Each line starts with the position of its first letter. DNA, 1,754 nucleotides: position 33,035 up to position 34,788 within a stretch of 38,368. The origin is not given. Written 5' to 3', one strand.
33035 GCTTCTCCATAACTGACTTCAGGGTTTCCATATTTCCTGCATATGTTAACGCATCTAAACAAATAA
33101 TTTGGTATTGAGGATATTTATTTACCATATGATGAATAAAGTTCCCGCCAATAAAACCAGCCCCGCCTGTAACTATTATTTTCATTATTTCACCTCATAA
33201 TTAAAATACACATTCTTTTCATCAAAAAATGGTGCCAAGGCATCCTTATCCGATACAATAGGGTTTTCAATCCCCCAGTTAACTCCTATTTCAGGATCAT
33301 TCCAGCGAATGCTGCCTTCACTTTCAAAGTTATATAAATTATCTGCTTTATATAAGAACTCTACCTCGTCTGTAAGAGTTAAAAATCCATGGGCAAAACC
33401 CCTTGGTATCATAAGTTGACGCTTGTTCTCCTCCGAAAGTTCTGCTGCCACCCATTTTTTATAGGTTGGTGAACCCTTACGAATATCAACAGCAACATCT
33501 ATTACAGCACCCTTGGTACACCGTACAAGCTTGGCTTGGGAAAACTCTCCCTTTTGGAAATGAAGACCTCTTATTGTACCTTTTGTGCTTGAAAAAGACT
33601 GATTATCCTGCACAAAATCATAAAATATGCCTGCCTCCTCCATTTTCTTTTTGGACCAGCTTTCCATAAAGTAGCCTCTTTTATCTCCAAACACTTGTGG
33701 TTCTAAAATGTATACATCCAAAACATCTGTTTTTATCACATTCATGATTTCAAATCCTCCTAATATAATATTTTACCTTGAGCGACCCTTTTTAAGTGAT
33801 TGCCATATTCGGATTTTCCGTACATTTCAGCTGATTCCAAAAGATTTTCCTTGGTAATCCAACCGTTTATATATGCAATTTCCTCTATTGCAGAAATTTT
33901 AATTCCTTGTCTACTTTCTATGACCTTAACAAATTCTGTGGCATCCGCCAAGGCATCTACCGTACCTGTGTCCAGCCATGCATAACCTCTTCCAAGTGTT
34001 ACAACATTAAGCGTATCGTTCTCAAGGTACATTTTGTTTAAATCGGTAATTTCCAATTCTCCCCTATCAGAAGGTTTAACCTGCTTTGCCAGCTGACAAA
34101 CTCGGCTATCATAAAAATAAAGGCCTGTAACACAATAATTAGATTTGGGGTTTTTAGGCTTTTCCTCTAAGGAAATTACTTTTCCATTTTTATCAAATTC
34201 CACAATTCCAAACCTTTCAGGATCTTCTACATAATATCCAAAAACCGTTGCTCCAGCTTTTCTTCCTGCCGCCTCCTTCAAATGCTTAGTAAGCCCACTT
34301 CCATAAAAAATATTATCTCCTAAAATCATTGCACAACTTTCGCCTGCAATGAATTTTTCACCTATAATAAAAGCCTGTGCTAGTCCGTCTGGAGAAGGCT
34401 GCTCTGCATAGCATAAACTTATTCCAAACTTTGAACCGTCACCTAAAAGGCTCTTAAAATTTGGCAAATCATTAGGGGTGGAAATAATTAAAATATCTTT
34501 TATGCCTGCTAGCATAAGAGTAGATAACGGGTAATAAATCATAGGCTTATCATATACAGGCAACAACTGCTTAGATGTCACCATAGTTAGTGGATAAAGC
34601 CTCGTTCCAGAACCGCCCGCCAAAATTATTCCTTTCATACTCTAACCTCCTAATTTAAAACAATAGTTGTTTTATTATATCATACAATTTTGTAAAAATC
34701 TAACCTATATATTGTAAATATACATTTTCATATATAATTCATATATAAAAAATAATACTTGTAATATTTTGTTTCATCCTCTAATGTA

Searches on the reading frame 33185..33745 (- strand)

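Call 52: search_protein_families(library=pfam, proteins=[window:33185-33745:-], max_evalue=0.00001)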
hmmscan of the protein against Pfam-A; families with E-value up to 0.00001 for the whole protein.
window:33185-33745:- (186 aa): 1 family
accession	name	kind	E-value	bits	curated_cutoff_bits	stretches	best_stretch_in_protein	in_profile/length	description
PF00908.23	dTDP_sugar_isom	-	1.6e-72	243.1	27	1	6-175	2-167/168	dTDP-4-dehydrorhamnose 3,5-epimerase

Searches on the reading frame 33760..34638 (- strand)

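Call 52: search_protein_families(library=pfam, proteins=[window:33760-34638:-], max_evalue=0.00001)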
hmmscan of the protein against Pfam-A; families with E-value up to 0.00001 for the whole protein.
window:33760-34638:- (292 aa): 2 families
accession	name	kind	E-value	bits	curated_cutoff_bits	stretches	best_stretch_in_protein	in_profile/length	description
PF00483.29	NTP_transferase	-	2.4e-75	253.7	21.2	1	2-237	1-242/245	Nucleotidyl transferase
PF12804.13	NTP_transf_3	-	3.9e-09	37.3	27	1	3-133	1-120/160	MobA-like NTP transferase domain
